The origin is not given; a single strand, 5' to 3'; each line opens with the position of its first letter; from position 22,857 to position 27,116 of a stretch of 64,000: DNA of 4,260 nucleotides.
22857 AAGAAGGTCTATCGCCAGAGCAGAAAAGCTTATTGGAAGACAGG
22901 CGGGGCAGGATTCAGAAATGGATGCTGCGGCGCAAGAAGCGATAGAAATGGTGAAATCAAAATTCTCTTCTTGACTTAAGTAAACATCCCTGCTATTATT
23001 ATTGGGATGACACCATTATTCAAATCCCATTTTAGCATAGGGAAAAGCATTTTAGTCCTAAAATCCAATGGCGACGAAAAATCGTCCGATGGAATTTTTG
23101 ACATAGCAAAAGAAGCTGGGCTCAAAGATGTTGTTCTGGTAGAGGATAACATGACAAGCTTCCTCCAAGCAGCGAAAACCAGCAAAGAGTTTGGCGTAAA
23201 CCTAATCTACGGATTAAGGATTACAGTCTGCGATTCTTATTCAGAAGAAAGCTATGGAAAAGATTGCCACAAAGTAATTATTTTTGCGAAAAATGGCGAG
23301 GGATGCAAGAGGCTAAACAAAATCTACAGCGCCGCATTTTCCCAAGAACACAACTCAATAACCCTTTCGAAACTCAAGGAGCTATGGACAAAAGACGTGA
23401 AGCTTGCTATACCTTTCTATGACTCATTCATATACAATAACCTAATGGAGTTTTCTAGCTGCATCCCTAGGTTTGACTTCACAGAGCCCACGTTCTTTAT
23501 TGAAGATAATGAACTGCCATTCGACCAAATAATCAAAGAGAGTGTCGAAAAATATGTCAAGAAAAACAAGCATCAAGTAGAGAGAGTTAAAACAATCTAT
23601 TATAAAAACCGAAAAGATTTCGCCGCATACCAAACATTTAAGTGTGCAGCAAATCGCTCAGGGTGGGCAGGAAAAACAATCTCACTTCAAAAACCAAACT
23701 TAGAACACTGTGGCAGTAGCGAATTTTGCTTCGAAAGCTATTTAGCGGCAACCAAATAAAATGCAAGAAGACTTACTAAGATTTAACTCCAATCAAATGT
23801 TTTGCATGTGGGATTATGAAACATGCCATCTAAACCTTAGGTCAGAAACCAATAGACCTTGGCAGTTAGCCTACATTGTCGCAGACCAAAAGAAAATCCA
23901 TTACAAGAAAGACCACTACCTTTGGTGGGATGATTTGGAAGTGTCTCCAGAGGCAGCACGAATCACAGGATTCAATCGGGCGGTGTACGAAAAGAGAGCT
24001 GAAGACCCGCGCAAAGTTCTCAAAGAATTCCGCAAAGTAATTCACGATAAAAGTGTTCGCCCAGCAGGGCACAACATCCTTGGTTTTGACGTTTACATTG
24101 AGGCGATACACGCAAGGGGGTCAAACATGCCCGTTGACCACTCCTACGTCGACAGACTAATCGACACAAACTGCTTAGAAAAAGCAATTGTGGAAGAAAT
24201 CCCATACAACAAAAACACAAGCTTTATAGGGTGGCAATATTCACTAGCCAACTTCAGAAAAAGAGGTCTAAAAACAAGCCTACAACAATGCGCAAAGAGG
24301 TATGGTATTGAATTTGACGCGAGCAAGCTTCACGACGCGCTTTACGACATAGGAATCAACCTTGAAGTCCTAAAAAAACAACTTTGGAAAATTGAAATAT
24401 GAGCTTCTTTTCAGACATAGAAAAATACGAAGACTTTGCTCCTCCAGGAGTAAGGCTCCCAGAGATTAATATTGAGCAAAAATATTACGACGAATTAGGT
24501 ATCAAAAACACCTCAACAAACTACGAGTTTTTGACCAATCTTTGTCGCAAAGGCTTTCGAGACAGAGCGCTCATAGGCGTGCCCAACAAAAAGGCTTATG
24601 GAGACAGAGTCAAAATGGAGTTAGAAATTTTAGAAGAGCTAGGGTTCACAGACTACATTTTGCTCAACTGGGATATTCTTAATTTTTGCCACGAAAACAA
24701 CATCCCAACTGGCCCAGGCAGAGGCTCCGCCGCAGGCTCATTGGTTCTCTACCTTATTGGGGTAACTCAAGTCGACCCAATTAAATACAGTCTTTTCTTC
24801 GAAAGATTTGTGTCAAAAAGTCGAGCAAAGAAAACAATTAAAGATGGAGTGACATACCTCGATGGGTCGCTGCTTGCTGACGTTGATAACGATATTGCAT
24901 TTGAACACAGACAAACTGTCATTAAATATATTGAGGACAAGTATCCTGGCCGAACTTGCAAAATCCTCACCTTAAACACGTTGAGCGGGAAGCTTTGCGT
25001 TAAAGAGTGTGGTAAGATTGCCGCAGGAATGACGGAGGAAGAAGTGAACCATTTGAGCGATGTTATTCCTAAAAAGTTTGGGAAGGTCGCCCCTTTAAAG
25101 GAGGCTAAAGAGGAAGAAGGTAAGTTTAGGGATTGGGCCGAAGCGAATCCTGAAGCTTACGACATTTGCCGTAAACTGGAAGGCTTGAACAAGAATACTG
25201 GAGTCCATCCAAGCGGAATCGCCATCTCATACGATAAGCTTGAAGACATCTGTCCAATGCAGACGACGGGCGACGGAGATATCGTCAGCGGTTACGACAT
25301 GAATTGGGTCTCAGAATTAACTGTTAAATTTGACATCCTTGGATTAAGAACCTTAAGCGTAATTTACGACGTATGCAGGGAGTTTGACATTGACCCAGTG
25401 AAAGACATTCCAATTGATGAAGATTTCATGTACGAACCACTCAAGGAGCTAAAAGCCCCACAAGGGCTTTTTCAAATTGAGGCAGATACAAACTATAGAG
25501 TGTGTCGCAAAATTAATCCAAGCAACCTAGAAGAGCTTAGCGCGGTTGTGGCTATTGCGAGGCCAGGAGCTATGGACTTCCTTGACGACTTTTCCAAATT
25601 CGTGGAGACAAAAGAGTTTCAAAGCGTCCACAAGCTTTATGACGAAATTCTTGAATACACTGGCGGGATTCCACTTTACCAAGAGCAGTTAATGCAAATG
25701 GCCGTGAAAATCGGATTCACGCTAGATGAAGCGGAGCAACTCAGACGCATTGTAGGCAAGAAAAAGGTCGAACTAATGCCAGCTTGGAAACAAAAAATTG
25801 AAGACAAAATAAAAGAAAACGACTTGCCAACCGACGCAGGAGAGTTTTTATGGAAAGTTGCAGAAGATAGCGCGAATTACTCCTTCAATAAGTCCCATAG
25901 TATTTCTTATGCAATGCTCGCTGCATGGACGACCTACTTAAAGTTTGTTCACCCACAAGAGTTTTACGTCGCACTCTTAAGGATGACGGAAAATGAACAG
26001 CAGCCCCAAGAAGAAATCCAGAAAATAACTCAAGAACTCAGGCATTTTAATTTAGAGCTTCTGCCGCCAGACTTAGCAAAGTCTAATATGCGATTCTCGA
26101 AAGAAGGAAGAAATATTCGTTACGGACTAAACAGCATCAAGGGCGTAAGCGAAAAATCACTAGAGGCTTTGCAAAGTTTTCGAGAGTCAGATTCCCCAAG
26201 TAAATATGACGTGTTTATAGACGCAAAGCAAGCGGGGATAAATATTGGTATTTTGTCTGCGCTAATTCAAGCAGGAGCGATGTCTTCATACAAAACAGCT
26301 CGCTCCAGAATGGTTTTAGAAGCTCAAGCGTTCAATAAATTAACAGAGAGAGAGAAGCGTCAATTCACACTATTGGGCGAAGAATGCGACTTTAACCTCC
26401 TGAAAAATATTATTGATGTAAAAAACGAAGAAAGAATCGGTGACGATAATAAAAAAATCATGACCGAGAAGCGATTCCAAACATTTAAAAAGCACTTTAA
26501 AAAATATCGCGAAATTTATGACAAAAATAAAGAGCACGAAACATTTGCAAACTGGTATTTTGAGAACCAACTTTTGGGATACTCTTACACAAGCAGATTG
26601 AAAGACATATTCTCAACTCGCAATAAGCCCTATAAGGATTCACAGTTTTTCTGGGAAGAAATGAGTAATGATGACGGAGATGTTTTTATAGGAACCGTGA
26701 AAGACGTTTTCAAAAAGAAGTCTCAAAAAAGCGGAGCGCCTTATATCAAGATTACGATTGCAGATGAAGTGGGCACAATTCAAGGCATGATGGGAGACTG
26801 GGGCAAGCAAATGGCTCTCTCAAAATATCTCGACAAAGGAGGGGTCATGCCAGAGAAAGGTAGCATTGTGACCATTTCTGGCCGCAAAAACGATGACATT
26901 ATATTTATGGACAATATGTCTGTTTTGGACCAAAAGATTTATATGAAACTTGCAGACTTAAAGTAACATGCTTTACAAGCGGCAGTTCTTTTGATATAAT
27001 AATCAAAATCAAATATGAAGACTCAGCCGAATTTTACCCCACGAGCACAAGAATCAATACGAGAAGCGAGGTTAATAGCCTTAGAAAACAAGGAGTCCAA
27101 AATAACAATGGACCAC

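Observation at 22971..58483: Recurrent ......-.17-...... promoters placed 6-8 nt from the start codon: systematic leaderless first cistrons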

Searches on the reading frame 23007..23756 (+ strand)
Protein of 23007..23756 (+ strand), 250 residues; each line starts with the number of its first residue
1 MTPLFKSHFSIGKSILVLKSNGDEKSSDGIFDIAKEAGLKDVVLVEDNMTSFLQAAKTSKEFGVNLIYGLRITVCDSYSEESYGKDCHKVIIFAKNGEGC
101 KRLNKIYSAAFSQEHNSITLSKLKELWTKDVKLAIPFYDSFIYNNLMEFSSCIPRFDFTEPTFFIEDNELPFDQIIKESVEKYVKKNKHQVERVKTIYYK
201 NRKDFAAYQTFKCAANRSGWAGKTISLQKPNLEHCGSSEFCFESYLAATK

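Call 27: search_protein_families(library=pfam, proteins=[window:23007-23756:+], max_evalue=0.01)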
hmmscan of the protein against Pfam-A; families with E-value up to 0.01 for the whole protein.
window:23007-23756:+ (250 aa): 1 family
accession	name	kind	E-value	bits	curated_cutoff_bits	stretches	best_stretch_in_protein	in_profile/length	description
PF02811.25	PHP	-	8e-06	26.7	26.4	1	31-115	21-100/164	PHP domain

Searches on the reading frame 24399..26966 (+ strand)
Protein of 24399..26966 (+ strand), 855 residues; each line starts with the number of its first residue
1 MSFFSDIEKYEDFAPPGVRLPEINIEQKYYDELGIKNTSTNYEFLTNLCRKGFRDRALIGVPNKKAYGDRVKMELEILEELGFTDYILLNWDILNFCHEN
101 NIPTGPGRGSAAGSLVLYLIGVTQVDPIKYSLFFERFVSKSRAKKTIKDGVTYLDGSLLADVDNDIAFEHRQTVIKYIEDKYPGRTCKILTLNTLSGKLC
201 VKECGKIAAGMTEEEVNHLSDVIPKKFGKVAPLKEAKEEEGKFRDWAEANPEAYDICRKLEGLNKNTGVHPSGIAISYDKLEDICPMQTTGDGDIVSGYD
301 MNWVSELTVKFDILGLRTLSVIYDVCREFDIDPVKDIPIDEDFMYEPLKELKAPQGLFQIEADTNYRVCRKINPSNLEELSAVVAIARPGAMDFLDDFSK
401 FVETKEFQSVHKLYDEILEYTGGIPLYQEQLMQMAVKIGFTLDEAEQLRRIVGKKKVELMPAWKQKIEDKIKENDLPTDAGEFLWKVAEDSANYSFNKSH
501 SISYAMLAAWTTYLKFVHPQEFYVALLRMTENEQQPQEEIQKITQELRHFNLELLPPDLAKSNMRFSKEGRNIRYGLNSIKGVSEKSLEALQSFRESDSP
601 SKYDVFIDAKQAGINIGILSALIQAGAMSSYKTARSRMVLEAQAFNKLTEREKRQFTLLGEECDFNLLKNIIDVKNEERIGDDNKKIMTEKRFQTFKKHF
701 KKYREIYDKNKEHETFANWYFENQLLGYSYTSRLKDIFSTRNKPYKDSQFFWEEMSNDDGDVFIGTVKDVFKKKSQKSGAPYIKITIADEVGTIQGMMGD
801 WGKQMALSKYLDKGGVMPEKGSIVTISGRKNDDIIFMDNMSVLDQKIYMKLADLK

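Call 8: search_dna_similar(query=window:24399-26963:+, collection=phages, mode=protein, max_rows=15)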
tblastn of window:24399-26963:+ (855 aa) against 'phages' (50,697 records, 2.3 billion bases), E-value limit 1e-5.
Records with a match: 1434; places in all: 1439; records where one place covers at least 80% of the query: 101.
Best place of each record, by identity: <60% 1434.
By first word of the organism name: Pseudomonas 312; Mycobacterium 281; Streptomyces 211; Gordonia 132; Bacillus 99; Bacteriophage 45; Staphylococcus 43; Microbacterium 36; Escherichia 31; Rhodococcus 22; and 57 more.
By host as written in the record: Mycobacterium smegmatis mc2 155 203; Pseudomonas aeruginosa 121; - 106; Pseudomonas aeruginosa PAO1 90; Streptomyces griseus ATCC 10137 81; Gordonia terrae 3612 65; Streptomyces lividans JI 1326 44; Mycobacterium smegmatis mc#155 37; and 236 more.
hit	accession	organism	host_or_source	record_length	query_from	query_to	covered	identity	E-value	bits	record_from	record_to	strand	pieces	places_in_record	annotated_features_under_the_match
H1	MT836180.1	Bacteriophage sp.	human fecal samples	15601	27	829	94%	28.9%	9e-66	246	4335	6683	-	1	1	record has no annotation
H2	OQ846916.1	Alicyclobacillus phage KKP_3916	Alicyclobacillus acidoterrestris strain ...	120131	20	844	96%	26.8%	1e-13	276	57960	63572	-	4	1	hypothetical protein (x6)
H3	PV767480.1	Rossellomorea phage phiT1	Rossellomorea aquimaris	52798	19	664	75%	31.7%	1e-37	299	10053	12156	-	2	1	DNA polymerase III subunit alpha (x2) | hypothetical protein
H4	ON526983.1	Streptomyces phage VieEnRose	Streptomyces sanglieri UNT16F27A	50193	53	795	87%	27.1%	1e-65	246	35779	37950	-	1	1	54: DnaE-like DNA polymerase III alpha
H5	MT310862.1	Streptomyces phage Itza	Streptomyces griseofuscus ATCC 23916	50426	53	795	87%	26.9%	1e-65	246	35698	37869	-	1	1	54: DnaE-like DNA polymerase III alpha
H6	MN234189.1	Streptomyces phage Urza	Streptomyces griseofuscus ATCC 23916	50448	53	795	87%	26.9%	1e-65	246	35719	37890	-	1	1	53: DnaE-like DNA polymerase III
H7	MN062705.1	Streptomyces phage Celia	Streptomyces xanthochromogenes NRRL ...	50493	53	795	87%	26.9%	1e-65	246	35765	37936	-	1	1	53: DnaE-like DNA polymerase III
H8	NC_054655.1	Streptomyces phage Celia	Streptomyces xanthochromogenes NRRL ...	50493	53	795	87%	26.9%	1e-65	246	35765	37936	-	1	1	53: DNA polymerase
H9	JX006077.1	Saccharomonospora phage PIS 136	Saccharomonospora sp.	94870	5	660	77%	30.3%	2e-74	272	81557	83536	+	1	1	DNA polymerase III alpha subunit | Na+/proline symporter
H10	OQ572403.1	Pseudomonas phage Y1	Pseudomonas aeruginosa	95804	22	628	71%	32.6%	1e-80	290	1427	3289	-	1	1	record has no annotation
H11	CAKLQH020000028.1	Acinetobacter phage MD-2021a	not known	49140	64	661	70%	32.6%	8e-81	291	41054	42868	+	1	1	dnaE: DNA polymerase III subunit alpha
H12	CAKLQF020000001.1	Acinetobacter phage MD-2021a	not known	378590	64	661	70%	32.6%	8e-81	291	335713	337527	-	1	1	dnaE: DNA polymerase III subunit alpha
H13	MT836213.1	Bacteriophage sp.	human fecal samples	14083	19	668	76%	29.9%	1e-82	296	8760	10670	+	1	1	record has no annotation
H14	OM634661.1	Bacillus phage vB_BauM_KLEB27-3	Bacillus australimaris sKR4M-27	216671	18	630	71%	31.8%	4e-43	306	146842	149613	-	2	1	DNA polymerase III alpha subunit (x2) | HNH endonuclease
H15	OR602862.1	Moorella phage MTATph1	Moorella thermoacetica DSM 103132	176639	39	638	70%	32.1%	2e-83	299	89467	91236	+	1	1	DNA polymerase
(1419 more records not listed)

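Call 11: find_encoding_contigs(protein=window:24399-26966:+, flank=2000, max_places=5)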
Protein window:24399-26966:+ (855 aa): 4 contigs read that carry it; 1 place shown.
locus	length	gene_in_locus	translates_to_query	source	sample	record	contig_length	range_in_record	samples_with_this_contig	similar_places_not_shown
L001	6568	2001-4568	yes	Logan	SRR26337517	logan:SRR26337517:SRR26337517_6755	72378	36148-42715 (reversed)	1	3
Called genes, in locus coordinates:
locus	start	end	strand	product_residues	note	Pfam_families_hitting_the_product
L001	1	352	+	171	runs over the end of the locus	-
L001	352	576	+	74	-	-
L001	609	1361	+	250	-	PF02811:PHP (faint)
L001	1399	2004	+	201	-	PF00929:RNase_T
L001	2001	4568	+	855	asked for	PF07733:DNA_pol3_alpha, PF17657:DNA_pol3_finger, PF14579:HHH_6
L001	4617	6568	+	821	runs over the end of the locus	PF02861:Clp_N, PF00004:AAA, PF17871:AAA_lid_9, PF00158:Sigma54_activat (weak), PF00004:AAA, PF07724:AAA_2, PF07728:AAA_5, PF10431:ClpB_D2-small, +5 more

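Call 12: find_related_loci(query=window:24399-26963:+, collection=viral_contigs, flank=10000)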
Query window:24399-26963:+ (855 aa) in viral_contigs; peptide patterns used: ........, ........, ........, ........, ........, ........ (x = any residue, [..] = any of these).
176 stretches matched a pattern; 166 encode a relative of the query (tblastn E <= 1e-3); the best 80 are kept; 80 distinct loci.
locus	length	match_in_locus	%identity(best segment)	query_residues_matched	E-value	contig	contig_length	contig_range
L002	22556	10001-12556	69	1-855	0e+0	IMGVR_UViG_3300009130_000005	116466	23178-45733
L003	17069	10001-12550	64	3-855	0e+0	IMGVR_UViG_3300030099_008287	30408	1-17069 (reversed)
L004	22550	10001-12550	64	3-855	0e+0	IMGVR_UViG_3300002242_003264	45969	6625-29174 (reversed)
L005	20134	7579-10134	63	1-855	0e+0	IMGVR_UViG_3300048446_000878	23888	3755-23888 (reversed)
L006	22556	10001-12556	62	1-855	0e+0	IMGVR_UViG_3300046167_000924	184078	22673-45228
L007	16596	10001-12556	63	1-855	0e+0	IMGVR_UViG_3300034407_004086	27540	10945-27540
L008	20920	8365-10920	63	1-855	0e+0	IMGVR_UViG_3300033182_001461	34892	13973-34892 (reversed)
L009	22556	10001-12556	62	1-855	0e+0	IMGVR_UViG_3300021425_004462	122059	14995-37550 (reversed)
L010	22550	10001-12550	63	1-853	0e+0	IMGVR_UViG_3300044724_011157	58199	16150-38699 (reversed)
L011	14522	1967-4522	63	1-855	0e+0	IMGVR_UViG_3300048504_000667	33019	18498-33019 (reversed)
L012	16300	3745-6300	62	1-855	0e+0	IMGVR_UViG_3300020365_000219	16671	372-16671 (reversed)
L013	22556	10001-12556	63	1-855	0e+0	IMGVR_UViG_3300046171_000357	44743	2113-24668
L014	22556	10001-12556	63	1-855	0e+0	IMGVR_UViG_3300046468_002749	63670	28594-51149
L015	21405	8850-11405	62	1-855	0e+0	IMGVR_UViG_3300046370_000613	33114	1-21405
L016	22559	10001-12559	63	1-855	0e+0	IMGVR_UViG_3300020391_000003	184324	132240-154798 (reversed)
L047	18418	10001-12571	60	2-855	0e+0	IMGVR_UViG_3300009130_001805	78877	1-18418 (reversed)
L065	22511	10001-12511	51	12-855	0e+0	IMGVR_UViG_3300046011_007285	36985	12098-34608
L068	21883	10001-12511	51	12-855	0e+0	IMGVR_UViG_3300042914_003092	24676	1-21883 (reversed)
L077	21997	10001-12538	50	2-855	0e+0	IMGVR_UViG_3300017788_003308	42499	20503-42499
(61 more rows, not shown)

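Call 32: find_related_loci(query=window:24399-26963:+, collection=genome_contigs, flank=6000)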
Query window:24399-26963:+ (855 aa) in genome_contigs; peptide patterns used: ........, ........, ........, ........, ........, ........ (x = any residue, [..] = any of these).
116 stretches matched a pattern; 24 encode a relative of the query (tblastn E <= 1e-3); 24 distinct loci.
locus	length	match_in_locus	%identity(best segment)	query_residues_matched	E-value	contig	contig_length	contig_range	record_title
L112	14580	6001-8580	60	2-855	0e+0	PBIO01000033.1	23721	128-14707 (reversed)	MAG: Halobacteriovorax sp. isolate SP2999 MHASMcontig_3250612, whole genome shotgun sequence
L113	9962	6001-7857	31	20-654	9e-92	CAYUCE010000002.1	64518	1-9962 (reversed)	MAG TPA_asm: uncultured Thermotogae bacterium isolate SRP141376_co1_356 genome assembly, contig: NODE_1161_length_64518_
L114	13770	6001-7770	33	69-666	7e-86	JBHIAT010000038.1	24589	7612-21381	MAG: Candidatus Bipolaricaulia bacterium isolate K_2_bin.63 NODE_797_length_24589_cov_10.043817, whole genome shotgun se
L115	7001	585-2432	32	43-666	2e-85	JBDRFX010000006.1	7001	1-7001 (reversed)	MAG: Patescibacteria group bacterium isolate MEGAHIT-group-1.395 k141_7992814, whole genome shotgun sequence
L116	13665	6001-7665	33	69-628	7e-82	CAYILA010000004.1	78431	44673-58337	MAG TPA_asm: uncultured Candidatus Saccharibacteria bacterium isolate ERP119705_co24_1018 genome assembly, contig: NODE_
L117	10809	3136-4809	33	69-631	1e-81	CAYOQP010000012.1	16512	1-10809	MAG TPA_asm: uncultured Candidatus Saccharibacteria bacterium isolate SRP272421_co1_692 genome assembly, contig: NODE_10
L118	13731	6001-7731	32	44-631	2e-81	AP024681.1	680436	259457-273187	MAG: Candidatus Parcubacteria bacterium KatS3mg097 DNA, complete genome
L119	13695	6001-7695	33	64-631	7e-80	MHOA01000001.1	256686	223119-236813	MAG: Candidatus Ryanbacteria bacterium RIFCSPLOWO2_12_FULL_44_26 rifcsplowo2_12_scaffold_107, whole genome shotgun seque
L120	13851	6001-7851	32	27-641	2e-79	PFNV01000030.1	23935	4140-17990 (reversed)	MAG: Candidatus Tagabacteria bacterium CG_4_10_14_0_2_um_filter_40_13 CG_4_10_14_0.2_scaffold_766_c, whole genome shotgu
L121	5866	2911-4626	31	64-633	2e-78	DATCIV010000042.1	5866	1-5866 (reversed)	MAG TPA_asm: Candidatus Bipolaricaulota bacterium isolate SMAG_U7868 k141_1271870, whole genome shotgun sequence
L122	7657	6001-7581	33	65-595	6e-74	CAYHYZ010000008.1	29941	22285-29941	MAG TPA_asm: uncultured Candidatus Saccharibacteria bacterium isolate ERP119705_co16_451 genome assembly, contig: NODE_1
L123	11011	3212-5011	29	66-661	1e-73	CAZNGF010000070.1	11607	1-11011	MAG TPA_asm: uncultured Thermotogae bacterium isolate SRP141376_co3_455 genome assembly, contig: NODE_15281_length_11607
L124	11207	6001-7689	31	66-630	2e-73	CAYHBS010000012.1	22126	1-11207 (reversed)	MAG TPA_asm: uncultured Candidatus Saccharibacteria bacterium isolate ERP119705_co11_457 genome assembly, contig: NODE_1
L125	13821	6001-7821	31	19-629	2e-69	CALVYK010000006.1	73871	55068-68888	MAG: uncultured Bacilli bacterium isolate BRZ_AM__bin79 genome assembly, contig: BRZ_AM__NODE_449_length_73871_cov_35.26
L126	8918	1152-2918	32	35-631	5e-87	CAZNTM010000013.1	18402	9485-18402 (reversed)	MAG TPA_asm: uncultured Gammaproteobacteria bacterium isolate SRP090828_co1_54 genome assembly, contig: NODE_476_length_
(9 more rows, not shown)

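Call 66: search_protein_families(library=phrogs, proteins=[L003:16069-16515:-, L009:16079-16471:-, L047:15125-16252:+, L065:20557-22431:-, L068:19860-20405:+, L077:18705-19235:+], max_evalue=0.001)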
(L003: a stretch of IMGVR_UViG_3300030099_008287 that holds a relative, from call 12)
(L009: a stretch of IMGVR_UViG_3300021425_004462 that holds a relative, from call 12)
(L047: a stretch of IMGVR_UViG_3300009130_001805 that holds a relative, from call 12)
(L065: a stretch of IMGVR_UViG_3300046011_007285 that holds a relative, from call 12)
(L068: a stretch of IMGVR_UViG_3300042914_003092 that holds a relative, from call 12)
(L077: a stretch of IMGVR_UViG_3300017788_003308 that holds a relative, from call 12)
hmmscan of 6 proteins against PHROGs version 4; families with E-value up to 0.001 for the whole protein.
L003:16069-16515:- (148 aa): 0 families

L009:16079-16471:- (130 aa): 0 families

L047:15125-16252:+ (376 aa): 0 families

L065:20557-22431:- (624 aa): 0 families

L068:19860-20405:+ (182 aa): 3 families
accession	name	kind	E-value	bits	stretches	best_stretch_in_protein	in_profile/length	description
phrog_14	-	tail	1.6e-23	84.4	1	68-180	8-113/366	minor tail protein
phrog_15552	-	unknown function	3.6e-08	34.2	1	69-117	4-52/57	-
phrog_2913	-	other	0.00075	20.1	1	74-149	114-189/306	glycoside hydrolase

L077:18705-19235:+ (177 aa): 2 families
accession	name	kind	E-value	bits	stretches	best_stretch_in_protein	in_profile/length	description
phrog_14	-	tail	5.3e-23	82.7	1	64-175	8-113/366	minor tail protein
phrog_15552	-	unknown function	2.4e-08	34.8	1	66-115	5-54/57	-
